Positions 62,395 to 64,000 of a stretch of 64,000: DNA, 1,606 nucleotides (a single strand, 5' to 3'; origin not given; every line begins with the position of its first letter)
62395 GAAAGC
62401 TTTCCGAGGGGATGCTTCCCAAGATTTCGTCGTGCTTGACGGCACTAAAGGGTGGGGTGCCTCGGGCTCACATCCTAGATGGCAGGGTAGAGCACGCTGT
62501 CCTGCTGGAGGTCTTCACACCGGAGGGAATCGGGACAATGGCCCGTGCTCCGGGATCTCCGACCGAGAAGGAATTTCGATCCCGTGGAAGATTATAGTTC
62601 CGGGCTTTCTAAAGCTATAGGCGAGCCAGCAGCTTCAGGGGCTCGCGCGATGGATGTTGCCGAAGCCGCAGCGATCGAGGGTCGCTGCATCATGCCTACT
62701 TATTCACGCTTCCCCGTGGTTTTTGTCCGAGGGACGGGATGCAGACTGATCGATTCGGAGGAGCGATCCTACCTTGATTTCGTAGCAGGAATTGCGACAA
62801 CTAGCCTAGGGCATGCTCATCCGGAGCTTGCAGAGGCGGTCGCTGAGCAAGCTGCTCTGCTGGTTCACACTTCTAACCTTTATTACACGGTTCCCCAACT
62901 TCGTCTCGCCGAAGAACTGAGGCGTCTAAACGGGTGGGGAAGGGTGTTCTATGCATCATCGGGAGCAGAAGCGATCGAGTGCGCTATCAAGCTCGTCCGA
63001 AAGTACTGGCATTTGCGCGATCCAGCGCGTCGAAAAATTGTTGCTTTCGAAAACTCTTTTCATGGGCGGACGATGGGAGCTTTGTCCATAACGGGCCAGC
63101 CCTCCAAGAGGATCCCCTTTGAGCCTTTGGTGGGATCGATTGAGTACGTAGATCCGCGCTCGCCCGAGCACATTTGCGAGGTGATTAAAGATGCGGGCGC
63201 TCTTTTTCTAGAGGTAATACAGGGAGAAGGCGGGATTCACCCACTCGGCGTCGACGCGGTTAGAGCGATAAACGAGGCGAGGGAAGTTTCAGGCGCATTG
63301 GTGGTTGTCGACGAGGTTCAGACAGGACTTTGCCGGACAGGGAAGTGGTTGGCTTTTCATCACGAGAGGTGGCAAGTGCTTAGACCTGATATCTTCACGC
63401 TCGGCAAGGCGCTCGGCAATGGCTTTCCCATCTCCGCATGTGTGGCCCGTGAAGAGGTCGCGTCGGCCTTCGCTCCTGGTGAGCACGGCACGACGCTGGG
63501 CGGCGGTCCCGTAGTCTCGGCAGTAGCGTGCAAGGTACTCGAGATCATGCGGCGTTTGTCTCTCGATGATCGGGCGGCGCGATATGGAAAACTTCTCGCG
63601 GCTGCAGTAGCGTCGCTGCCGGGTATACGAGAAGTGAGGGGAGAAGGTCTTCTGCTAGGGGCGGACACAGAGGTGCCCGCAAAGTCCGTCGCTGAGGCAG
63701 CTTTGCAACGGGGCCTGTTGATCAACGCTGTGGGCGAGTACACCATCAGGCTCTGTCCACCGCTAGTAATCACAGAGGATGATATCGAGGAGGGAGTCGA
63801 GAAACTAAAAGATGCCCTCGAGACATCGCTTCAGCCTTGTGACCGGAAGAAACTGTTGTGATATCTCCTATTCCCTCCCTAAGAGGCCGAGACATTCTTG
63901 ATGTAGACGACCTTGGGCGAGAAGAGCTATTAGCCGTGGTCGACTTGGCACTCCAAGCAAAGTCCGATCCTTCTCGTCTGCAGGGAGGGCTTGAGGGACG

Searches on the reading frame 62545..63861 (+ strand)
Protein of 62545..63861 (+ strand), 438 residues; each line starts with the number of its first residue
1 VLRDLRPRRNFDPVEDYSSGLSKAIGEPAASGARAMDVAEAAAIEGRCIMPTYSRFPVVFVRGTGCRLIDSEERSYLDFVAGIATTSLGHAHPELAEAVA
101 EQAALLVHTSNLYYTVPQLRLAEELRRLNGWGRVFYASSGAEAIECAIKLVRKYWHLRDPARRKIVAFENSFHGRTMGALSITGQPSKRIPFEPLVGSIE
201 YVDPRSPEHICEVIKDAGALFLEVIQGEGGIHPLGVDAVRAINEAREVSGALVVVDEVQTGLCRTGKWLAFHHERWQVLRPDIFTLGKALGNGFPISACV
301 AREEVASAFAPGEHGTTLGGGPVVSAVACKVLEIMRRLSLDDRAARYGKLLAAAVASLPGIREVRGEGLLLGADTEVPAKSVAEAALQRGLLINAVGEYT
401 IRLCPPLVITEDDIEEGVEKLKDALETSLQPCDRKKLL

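Call 64: search_protein_families(library=pfam, proteins=[window:62545-63861:+], max_evalue=0.0001)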
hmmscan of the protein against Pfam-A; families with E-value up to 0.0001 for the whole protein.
window:62545-63861:+ (438 aa): 1 family
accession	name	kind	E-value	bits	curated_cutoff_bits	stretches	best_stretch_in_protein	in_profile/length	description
PF00202.27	Aminotran_3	-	2.6e-97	326.5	30.5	1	54-425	7-403/403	Aminotransferase class-III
